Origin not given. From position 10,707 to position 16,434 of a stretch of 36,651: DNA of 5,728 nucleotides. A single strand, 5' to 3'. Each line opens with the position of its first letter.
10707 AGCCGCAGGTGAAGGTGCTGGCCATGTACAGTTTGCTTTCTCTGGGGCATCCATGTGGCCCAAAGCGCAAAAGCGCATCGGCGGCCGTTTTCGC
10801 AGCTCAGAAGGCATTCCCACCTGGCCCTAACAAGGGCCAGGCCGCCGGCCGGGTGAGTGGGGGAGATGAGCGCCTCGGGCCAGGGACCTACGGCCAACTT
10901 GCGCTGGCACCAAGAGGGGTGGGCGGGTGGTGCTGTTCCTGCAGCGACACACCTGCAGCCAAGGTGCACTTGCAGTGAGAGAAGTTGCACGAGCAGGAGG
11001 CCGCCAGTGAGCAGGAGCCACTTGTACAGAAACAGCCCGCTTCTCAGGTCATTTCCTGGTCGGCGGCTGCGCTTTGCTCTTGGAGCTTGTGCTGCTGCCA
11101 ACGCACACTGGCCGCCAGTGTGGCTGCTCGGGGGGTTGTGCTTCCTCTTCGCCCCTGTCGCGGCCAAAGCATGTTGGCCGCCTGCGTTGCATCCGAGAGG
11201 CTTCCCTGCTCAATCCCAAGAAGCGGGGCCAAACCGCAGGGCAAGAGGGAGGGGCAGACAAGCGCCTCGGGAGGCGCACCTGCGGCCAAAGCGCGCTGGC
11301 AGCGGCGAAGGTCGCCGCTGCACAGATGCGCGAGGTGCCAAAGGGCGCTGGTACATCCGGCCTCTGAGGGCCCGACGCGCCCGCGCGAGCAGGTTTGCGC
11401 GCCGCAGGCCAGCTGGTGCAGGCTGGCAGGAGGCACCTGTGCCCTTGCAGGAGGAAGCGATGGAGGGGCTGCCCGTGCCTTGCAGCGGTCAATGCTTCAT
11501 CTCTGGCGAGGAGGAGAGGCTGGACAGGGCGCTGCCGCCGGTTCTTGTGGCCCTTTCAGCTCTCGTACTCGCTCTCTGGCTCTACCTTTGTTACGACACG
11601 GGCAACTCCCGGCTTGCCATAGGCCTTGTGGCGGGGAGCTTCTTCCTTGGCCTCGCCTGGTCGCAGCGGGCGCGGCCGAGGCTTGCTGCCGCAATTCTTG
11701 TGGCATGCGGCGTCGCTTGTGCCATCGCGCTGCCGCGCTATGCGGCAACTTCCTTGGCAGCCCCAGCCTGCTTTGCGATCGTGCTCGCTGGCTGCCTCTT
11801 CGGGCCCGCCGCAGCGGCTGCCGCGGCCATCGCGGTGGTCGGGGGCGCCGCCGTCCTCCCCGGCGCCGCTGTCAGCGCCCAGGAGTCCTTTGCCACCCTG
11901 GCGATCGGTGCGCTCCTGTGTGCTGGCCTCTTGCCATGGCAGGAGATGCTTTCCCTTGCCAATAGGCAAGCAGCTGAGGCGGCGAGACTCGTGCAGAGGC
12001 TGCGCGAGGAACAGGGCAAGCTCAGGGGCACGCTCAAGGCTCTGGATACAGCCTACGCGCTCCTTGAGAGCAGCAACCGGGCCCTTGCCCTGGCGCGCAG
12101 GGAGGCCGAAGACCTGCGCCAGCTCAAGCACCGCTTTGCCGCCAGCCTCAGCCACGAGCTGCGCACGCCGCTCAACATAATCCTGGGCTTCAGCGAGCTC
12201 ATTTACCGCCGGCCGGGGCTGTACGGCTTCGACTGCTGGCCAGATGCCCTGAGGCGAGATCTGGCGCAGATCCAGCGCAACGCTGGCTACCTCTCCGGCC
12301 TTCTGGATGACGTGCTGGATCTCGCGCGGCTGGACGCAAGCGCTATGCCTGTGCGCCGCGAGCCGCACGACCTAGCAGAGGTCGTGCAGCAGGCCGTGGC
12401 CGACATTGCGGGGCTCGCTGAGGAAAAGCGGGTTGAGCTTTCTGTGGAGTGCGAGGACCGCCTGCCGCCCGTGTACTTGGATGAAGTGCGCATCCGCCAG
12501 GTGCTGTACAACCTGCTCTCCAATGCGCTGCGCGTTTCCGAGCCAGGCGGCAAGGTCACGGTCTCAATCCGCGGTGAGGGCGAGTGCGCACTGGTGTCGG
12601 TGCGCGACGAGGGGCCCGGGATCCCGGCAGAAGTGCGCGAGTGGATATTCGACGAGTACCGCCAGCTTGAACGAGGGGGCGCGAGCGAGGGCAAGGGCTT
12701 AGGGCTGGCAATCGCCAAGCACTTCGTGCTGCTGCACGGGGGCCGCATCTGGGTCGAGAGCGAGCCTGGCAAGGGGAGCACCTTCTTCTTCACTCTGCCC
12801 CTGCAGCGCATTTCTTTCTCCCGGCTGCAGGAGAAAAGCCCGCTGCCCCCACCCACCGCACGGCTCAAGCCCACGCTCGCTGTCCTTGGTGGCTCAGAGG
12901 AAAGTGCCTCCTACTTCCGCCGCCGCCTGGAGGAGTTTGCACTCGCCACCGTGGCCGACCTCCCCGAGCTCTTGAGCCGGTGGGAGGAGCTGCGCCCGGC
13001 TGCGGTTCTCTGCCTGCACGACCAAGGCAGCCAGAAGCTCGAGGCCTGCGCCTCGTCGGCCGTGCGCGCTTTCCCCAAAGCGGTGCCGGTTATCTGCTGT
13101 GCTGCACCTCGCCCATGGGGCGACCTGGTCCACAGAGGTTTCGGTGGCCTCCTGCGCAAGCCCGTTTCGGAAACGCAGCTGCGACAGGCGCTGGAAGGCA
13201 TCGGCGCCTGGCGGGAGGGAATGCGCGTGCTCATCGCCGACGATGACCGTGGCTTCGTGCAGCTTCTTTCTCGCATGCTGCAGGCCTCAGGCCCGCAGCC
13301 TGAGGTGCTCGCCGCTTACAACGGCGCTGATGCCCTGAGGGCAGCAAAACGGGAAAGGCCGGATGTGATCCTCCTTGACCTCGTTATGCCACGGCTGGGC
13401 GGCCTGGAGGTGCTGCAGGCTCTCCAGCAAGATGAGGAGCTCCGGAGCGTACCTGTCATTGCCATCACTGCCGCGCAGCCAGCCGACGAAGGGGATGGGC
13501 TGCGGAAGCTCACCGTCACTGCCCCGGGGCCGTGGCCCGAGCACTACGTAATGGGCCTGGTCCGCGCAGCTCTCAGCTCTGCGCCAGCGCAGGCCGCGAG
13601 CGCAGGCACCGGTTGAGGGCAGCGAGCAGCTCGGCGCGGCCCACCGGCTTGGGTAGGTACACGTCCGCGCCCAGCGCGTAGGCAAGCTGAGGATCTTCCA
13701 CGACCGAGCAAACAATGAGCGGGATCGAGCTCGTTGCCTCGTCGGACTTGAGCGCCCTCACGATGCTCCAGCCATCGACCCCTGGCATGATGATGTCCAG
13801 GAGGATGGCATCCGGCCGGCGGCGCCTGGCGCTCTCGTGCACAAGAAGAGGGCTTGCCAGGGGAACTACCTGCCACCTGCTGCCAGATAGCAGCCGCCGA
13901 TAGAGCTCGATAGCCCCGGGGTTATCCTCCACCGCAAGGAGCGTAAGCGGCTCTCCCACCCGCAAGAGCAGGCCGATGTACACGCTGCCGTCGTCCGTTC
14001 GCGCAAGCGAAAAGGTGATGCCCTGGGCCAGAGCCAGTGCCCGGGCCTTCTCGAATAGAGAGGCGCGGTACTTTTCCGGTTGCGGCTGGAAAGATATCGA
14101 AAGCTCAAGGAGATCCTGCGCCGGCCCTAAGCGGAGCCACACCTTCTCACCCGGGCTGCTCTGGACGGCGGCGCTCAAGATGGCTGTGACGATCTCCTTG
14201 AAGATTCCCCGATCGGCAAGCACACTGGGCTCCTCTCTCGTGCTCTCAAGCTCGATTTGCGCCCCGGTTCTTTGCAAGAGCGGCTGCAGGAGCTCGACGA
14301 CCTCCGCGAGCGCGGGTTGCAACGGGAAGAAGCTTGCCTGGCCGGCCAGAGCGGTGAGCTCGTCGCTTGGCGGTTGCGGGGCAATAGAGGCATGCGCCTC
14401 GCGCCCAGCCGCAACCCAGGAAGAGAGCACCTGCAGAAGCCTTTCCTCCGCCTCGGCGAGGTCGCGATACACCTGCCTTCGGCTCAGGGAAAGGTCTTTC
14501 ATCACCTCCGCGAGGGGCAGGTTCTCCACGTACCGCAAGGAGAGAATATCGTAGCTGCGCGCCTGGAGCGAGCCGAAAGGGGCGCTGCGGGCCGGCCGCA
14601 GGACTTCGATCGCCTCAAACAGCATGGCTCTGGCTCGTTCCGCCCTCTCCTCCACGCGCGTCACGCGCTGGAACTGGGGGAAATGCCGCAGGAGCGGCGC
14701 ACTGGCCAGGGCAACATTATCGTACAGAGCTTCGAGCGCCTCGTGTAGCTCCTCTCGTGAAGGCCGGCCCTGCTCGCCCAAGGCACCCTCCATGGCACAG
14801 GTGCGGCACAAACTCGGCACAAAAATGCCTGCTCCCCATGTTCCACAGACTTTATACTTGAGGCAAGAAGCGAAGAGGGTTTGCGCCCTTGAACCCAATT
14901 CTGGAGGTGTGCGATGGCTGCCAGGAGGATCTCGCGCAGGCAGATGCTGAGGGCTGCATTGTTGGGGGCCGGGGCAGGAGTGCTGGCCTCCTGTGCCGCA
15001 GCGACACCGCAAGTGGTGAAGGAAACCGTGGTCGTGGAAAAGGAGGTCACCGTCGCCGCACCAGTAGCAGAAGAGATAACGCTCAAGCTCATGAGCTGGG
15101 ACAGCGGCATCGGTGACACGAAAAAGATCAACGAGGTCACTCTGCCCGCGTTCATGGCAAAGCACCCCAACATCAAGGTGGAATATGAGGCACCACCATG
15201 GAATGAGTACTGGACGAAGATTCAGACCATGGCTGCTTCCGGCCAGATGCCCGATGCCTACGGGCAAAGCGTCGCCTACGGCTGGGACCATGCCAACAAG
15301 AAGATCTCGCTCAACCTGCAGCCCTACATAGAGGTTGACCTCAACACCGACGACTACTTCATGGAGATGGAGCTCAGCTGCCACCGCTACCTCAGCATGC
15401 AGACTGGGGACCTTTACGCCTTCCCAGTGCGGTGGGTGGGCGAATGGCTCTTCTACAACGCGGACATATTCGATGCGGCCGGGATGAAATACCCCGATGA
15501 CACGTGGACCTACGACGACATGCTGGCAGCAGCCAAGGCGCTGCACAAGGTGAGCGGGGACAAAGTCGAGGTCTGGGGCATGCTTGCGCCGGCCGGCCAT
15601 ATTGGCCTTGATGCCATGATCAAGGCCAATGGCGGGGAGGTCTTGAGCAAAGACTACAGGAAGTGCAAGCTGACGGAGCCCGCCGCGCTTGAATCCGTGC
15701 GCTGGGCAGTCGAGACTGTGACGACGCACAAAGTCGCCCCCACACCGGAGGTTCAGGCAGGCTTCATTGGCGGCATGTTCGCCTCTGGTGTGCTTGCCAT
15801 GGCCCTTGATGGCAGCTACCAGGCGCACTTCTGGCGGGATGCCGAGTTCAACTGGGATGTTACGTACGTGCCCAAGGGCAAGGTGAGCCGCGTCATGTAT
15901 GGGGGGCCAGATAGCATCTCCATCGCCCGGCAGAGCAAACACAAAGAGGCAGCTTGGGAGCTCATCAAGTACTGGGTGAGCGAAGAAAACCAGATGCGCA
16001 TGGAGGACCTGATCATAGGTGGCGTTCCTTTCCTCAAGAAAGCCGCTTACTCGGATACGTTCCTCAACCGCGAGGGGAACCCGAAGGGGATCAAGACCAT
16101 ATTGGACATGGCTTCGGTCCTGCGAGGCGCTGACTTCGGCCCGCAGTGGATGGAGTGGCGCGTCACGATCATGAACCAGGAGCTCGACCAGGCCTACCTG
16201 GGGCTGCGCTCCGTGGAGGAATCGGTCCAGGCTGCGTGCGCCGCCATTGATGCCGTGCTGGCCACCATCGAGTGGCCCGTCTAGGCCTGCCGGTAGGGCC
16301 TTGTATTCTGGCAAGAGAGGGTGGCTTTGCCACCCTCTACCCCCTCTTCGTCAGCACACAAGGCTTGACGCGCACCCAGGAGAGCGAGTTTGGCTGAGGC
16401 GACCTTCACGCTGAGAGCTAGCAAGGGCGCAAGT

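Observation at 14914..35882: Five DegT-family aminotransferases wired to two ABC importers and a ROK regulator instead of NDP-sugar biosynthesis genes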

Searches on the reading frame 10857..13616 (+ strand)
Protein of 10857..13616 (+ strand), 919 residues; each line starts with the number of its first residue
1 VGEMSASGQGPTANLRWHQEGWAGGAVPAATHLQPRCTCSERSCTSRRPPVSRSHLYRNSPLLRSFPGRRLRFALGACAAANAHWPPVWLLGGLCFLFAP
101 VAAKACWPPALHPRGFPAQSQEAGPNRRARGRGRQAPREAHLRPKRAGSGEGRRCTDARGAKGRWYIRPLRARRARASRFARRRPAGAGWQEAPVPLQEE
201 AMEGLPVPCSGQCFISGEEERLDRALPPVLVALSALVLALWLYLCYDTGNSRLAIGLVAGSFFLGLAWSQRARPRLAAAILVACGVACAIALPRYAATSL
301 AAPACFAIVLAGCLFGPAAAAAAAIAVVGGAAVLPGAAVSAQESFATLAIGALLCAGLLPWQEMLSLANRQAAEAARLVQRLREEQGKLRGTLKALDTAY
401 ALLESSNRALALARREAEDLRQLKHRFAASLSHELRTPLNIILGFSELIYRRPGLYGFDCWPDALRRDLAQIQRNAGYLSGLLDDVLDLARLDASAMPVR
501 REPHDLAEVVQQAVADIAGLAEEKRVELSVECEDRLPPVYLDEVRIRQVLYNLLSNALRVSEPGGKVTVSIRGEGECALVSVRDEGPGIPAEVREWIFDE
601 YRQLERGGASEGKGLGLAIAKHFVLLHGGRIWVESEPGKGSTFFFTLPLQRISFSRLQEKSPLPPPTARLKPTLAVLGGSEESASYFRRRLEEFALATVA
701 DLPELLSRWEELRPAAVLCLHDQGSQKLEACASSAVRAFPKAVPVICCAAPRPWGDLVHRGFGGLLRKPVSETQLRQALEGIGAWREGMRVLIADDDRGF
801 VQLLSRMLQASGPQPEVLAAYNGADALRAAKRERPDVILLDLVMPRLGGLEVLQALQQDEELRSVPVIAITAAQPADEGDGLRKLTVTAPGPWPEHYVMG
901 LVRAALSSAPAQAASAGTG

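Call 4: search_protein_families(library=pfam, proteins=[window:10857-13616:+])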
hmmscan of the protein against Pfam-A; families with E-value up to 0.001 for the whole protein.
window:10857-13616:+ (919 aa): 3 families
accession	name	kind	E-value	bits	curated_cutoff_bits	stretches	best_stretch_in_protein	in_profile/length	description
PF02518.31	HATPase_c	-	8.3e-29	100.7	26.4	1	542-650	2-110/111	Histidine kinase-, DNA gyrase B-, and HSP90-like ATPase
PF00072.30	Response_reg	-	5.9e-19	68.7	30.2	1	791-875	1-81/111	Response regulator receiver domain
PF00512.31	HisKA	-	8.5e-16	58.2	26.9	1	424-494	2-65/66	His Kinase A (phospho-acceptor) domain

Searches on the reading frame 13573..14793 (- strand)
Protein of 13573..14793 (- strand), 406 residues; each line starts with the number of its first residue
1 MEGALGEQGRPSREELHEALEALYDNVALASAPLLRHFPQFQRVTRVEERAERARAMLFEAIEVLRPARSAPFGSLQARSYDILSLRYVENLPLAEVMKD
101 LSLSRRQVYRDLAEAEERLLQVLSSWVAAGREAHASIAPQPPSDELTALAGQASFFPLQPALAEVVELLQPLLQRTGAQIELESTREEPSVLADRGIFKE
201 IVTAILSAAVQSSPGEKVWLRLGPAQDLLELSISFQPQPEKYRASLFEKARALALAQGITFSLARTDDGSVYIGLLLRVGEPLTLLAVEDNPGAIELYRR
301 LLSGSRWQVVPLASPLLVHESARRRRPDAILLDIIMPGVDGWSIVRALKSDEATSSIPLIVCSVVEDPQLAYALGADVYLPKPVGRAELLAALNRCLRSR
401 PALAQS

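Call 47: search_protein_families(library=pfam, proteins=[window:13573-14793:-], max_evalue=1)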
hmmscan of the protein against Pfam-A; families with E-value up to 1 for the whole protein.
window:13573-14793:- (406 aa): 5 families
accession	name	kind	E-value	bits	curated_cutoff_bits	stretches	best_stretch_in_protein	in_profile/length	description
PF00072.30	Response_reg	-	2.6e-15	57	30.2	1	286-393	2-110/111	Response regulator receiver domain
PF04545.22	Sigma70_r4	-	0.0022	17.9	24.1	1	75-110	4-39/50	Sigma-70, region 4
PF08279.18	HTH_11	-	0.048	14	25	1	90-124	14-48/55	HTH domain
PF07374.17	DUF1492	-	0.18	12.4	21.5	1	80-119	60-99/100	Protein of unknown function (DUF1492)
PF08281.18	Sigma70_r4_2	-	0.52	10.4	25.7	1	82-119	17-54/54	Sigma-70, region 4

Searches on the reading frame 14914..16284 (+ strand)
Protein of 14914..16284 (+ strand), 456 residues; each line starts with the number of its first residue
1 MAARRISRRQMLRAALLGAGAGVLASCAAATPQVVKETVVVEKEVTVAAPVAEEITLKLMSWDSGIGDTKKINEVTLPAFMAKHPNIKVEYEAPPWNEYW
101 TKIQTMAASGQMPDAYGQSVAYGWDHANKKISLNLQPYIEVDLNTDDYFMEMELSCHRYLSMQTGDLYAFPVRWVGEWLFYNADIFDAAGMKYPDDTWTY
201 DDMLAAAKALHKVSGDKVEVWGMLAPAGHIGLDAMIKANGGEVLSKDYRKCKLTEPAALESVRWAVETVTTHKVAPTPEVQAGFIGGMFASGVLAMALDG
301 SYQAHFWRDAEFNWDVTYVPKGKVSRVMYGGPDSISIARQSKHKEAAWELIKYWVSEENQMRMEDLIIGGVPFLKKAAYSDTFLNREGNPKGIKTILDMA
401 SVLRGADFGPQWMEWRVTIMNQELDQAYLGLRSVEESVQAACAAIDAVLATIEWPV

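Call 3: search_protein_families(library=pfam, proteins=[window:14914-16284:+])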
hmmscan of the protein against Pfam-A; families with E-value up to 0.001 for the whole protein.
window:14914-16284:+ (456 aa): 2 families
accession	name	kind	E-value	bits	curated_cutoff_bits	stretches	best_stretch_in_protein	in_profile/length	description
PF13416.11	SBP_bac_8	-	1.3e-31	110.9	27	1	79-383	5-271/279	Bacterial extracellular solute-binding protein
PF01547.30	SBP_bac_1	-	4.7e-30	106.1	26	1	70-361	8-307/307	Bacterial extracellular solute-binding protein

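Call 6: search_protein_families(library=ncbifam, proteins=[window:14914-16284:+], max_evalue=0.01)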
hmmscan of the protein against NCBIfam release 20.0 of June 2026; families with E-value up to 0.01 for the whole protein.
window:14914-16284:+ (456 aa): 1 family
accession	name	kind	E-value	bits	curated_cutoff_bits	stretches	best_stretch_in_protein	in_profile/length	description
TIGR03850.1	bind_CPR_0540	equivalog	1.9e-06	26.8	299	0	11-115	4-90/437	carbohydrate ABC transporter substrate-binding protein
